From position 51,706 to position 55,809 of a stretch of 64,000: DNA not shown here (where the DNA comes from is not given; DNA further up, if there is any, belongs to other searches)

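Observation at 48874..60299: NifA-like GAF/sigma-54 activator followed by three lipoproteins sharing an SGCP lipobox, two of them giant vWA paralogs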

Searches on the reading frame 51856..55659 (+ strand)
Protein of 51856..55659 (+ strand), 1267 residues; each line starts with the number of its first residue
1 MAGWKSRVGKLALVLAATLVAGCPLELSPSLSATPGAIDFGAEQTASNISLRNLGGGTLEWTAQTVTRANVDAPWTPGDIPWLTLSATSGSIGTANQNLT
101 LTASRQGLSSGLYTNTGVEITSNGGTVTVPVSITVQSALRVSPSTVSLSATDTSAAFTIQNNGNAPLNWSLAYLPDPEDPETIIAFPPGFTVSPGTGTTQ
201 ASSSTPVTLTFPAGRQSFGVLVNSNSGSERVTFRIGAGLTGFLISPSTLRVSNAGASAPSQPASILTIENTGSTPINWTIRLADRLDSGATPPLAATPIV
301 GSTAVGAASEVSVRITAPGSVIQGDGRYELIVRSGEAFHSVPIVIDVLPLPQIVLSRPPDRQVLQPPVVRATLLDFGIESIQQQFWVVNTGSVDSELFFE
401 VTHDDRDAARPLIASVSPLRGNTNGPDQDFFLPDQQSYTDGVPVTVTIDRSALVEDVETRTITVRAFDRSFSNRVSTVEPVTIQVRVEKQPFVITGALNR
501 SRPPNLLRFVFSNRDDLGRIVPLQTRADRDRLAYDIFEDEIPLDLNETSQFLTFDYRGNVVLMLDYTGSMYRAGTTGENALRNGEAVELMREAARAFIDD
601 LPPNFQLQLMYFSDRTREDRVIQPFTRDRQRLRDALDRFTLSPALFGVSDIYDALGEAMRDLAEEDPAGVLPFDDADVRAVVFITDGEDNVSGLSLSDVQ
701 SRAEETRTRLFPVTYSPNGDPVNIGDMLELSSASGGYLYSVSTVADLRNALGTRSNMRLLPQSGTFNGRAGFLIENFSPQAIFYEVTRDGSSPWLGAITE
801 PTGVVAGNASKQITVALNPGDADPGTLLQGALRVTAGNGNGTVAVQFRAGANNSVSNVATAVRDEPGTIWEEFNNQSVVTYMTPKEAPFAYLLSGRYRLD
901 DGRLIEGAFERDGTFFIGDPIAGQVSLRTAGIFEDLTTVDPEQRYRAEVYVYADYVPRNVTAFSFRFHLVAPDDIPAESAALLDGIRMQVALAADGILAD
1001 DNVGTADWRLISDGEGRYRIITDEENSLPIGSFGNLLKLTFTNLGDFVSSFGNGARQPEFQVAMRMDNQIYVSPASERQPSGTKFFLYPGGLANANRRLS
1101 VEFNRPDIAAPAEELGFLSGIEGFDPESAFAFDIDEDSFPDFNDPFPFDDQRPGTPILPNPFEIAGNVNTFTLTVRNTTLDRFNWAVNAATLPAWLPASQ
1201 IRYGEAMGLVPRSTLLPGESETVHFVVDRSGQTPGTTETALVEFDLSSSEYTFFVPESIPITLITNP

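Call 7: search_protein_families(library=pfam, proteins=[window:51856-55659:+], max_evalue=0.01)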
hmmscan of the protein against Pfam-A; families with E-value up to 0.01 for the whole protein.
window:51856-55659:+ (1267 aa): 4 families
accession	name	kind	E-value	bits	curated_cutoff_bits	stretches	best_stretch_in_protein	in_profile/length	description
PF19190.6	BACON_2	-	2.2e-12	47.2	25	1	31-135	2-93/94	Viral BACON domain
PF13519.12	VWA_2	-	1.9e-09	38.5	27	1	560-688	1-107/107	von Willebrand factor type A domain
PF24507.1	Ig_CFAP65_4th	-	4.3e-06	27.5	27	0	157-211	2-46/76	CFAP65, fourth Ig-like domain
PF00345.26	PapD_N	-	0.0087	16.5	23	0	139-197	2-67/126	Pili and flagellar-assembly chaperone, PapD N-terminal domain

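Call 8: search_protein_families(library=ncbifam, proteins=[window:51856-55659:+], max_evalue=0.01)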
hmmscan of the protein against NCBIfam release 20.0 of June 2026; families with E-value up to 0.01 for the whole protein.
window:51856-55659:+ (1267 aa): 1 family
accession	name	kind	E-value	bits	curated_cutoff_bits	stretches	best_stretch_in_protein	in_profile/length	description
TIGR03436.1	acidobact_VWFA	subfamily_domain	2e-07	30.8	81.25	1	587-716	83-220/324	VWA domain-containing protein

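Call 17: find_encoding_contigs(protein=window:51856-55659:+, flank=10000, max_places=6)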
Protein window:51856-55659:+ (1267 aa): no gene with exactly this product is on record in the collection.

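Call 19: find_homologous_proteins(query=window:51856-55659:+, max_evalue=0.00001)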
Query window:51856-55659:+ (1267 aa): 40 proteins with E <= 0.00001 among 8000 candidates.
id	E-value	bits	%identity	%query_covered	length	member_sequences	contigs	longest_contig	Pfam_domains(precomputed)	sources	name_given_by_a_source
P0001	0.0e+0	2820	100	100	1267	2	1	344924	PF19190.7,PF13519.13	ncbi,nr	ncbi:MAG: hypothetical protein KF886_07290 [Candidatus Hydrogenedentes bacterium]|nr:hypothetical pr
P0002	0.0e+0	2115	73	100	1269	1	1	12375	PF19190.7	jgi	-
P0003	0.0e+0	2083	73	100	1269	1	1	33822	PF00092.35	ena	-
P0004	0.0e+0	2080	73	100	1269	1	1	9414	PF19190.7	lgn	-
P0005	0.0e+0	1989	69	100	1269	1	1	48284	PF19190.7,PF13519.13,PF22544.3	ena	-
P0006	0.0e+0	1942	68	100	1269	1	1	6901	PF19190.7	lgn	-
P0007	0.0e+0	1931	67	100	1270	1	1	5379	PF19190.7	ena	-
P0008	0.0e+0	1899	67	100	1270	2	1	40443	PF19190.7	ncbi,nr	ncbi:MAG: hypothetical protein JNK74_24195 [Candidatus Hydrogenedentes bacterium]|nr:hypothetical pr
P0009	0.0e+0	1894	67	100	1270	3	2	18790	PF19190.7,PF13519.13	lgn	-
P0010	0.0e+0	1886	64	100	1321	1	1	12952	PF19190.7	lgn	-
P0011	0.0e+0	1878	66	100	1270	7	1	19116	-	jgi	-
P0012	0.0e+0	1822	64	100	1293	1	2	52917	PF19190.7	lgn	-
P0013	0.0e+0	1607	57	100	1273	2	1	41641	PF19190.7,PF22544.3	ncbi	-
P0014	0.0e+0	1596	57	100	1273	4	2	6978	PF19190.7,PF22544.3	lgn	-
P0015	0.0e+0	1594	58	100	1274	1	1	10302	PF19190.7,PF13519.13,PF22544.3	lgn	-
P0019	0.0e+0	1038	42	97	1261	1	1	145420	PF19190.7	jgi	jgi:hypothetical protein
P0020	0.0e+0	1025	43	99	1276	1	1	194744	PF19190.7,PF00092.35,PF22544.3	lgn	-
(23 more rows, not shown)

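Call 21: find_encoding_contigs(protein=P0019, flank=10000, max_places=2)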
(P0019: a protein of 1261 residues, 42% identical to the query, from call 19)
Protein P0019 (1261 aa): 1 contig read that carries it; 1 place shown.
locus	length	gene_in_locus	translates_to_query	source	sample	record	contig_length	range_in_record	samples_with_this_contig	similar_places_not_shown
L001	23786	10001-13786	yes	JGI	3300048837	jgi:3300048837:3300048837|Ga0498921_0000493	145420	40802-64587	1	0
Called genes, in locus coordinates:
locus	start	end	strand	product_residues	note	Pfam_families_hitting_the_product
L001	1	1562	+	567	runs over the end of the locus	PF02163:Peptidase_M50, PF00595:PDZ (faint), PF14685:PDZ_Tricorn (faint), PF13180:PDZ_2 (weak), PF17820:PDZ_6 (weak)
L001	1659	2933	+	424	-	PF00696:AA_kinase, PF13840:ACT_7 (weak), PF01842:ACT (weak), PF22468:ACT_9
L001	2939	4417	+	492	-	PF00224:PK, PF02887:PK_C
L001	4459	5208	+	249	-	PF13489:Methyltransf_23 (weak), PF01209:Ubie_methyltran (weak), PF13847:Methyltransf_31, PF08241:Methyltransf_11, PF08242:Methyltransf_12, PF13649:Methyltransf_25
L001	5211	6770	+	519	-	PF10079:Rossmann-like_BshC, PF24850:CC_BshC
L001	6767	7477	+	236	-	PF02585:PIG-L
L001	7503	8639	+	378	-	PF13439:Glyco_transf_4, PF13579:Glyco_trans_4_4, PF13477:Glyco_trans_4_2 (weak), PF20706:GT4-conflict, PF00534:Glycos_transf_1, PF13692:Glyco_trans_1_4, PF13524:Glyco_trans_1_2 (weak)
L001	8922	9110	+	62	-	-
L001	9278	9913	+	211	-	PF12799:LRR_4, PF13855:LRR_8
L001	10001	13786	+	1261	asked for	PF19190:BACON_2 (faint)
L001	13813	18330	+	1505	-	PF22076:Cep192_D6 (faint), PF04449:Fimbrial_CS1 (faint), PF14874:PapD-like (faint), PF19190:BACON_2, PF22544:HYDIN_VesB_CFA65-like_Ig (faint), PF19190:BACON_2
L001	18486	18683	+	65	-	-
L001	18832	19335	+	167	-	-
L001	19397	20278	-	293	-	PF01842:ACT, PF00551:Formyl_trans_N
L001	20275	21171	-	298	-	PF00378:ECH_1, PF16113:ECH_2, PF00378:ECH_1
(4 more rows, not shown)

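Call 22: find_encoding_contigs(protein=P0020, flank=10000, max_places=2)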
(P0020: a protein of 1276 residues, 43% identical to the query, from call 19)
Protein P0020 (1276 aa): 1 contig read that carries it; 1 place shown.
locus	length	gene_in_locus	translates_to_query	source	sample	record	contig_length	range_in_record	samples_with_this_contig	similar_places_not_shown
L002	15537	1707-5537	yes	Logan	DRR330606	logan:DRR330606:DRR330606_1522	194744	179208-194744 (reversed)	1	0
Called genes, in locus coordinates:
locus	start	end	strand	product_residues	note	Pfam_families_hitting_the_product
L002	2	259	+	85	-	?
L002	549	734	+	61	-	-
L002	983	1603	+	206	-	PF13855:LRR_8 (weak), PF12799:LRR_4 (weak)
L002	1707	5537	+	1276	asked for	PF22544:HYDIN_VesB_CFA65-like_Ig (faint), PF00092:VWA, PF19190:BACON_2 (weak)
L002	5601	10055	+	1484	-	PF22076:Cep192_D6 (faint), PF22544:HYDIN_VesB_CFA65-like_Ig (faint), PF19190:BACON_2, PF21310:OCRL-like_ASH (faint), PF22067:Cep192_D3 (faint), PF19190:BACON_2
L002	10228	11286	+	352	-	PF01408:GFO_IDH_MocA, PF22725:GFO_IDH_MocA_C3, PF02894:GFO_IDH_MocA_C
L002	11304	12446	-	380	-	PF02012:BNR (faint), PF13088:BNR_2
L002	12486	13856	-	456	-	PF03417:AAT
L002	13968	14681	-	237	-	PF00535:Glycos_transf_2, PF13641:Glyco_tranf_2_3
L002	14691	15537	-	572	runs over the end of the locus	PF13231:PMT_2 (weak)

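Call 28: find_related_loci(query=A3, collection=genome_contigs, flank=10000)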
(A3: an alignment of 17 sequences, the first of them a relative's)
Query A3 (1267 aa) in genome_contigs; peptide patterns used: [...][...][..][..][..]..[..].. (x = any residue, [..] = any of these).
64 stretches matched a pattern; 46 encode a relative of the query (tblastn E <= 1e-3); 46 distinct loci.
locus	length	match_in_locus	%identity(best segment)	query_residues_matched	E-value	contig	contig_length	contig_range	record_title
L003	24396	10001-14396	66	1-1267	0e+0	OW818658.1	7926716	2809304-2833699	metagenome genome assembly, chromosome: 1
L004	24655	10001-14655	58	1-1267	0e+0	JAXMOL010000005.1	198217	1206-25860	MAG: Candidatus Hydrogenedentota bacterium isolate EC_MBin.53 ECX_147CoAssmbCtg, whole genome shotgun sequence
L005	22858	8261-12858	57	1-1267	0e+0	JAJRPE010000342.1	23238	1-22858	MAG: Candidatus Hydrogenedentota bacterium isolate Dive100_bin1.12 k141_644014, whole genome shotgun sequence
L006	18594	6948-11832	65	1-1267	0e+0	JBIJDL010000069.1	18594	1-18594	MAG: Candidatus Hydrogenedentales bacterium isolate ME2006-08-22D15_3300044611_group2_bin248 Rohwer_bin1462_scaffold_254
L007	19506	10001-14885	66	1-1267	0e+0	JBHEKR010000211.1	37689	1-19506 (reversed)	MAG: Candidatus Hydrogenedentales bacterium isolate bin.359 k141_3681697, whole genome shotgun sequence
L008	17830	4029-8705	44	1-1235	0e+0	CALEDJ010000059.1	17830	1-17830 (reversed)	MAG: uncultured bacterium isolate N1_Bin_MAXBIN__043_1 genome assembly, contig: c_000000467138, whole genome shotgun seq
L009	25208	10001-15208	42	4-1256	0e+0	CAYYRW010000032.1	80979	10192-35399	MAG TPA_asm: uncultured Nitrospirales bacterium isolate binchicken_co20_17 genome assembly, contig: NODE_796_length_8097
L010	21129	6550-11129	57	1-1267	0e+0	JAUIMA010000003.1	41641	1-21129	MAG: Candidatus Hydrogenedentota bacterium isolate Co_bin.7 NODE_6081_length_41641_cov_0.932914, whole genome shotgun se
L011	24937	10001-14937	40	11-1256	0e+0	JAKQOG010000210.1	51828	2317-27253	MAG: Candidatus Hydrogenedentota bacterium isolate USDV_metabat.86 k141_73654, whole genome shotgun sequence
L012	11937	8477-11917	43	22-1149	0e+0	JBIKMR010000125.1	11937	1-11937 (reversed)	MAG: Candidatus Hydrogenedentales bacterium isolate ME2014-09-11_3300037507_group5_bin133 Rohwer_bin1463_scaffold_5177_c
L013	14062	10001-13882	40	1-1266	0e+0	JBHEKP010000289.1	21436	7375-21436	MAG: Candidatus Hydrogenedentales bacterium isolate bin.207 k141_2712035, whole genome shotgun sequence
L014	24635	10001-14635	36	7-1240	0e+0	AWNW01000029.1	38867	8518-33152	Candidatus Hydrogenedens terephthalaticus JGI OTU-1 NKB19COM1_contig_28_0.29, whole genome shotgun sequence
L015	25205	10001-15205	44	7-1240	0e+0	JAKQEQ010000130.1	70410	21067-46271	MAG: Candidatus Hydrogenedentota bacterium isolate USDE_maxbin.110 k141_949758, whole genome shotgun sequence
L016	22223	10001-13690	36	19-1240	0e+0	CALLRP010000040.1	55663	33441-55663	MAG: uncultured bacterium isolate R1_Bin_METABAT__202_1 genome assembly, contig: c_000002662909, whole genome shotgun se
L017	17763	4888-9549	37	5-1225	0e+0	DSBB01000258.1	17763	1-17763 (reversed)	MAG TPA_asm: Candidatus Hydrogenedentota bacterium isolate SpSt-1162 Ga0129302_1001429, whole genome shotgun sequence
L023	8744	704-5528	35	4-1267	0e+0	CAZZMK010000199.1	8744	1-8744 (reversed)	MAG TPA_asm: uncultured Nitrospirales bacterium isolate binchicken_co25_113 genome assembly, contig: k141_153805, whole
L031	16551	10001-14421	54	1-1267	0e+0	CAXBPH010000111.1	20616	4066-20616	MAG TPA_asm: uncultured bacterium isolate ERR2762188_binner12_Refined_16 genome assembly, contig: ERZ3421808.3965, whole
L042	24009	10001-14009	30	3-1133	2e-55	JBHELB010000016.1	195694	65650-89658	MAG: Candidatus Hydrogenedentales bacterium isolate bin.851 k141_3960315, whole genome shotgun sequence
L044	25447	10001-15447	28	3-1133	1e-52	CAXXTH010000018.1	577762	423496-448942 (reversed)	MAG: Candidatus Hydrogenedentota bacterium isolate 9b89ec8d-082b-4b84-8410-e46c42bccd54 genome assembly, contig: contig_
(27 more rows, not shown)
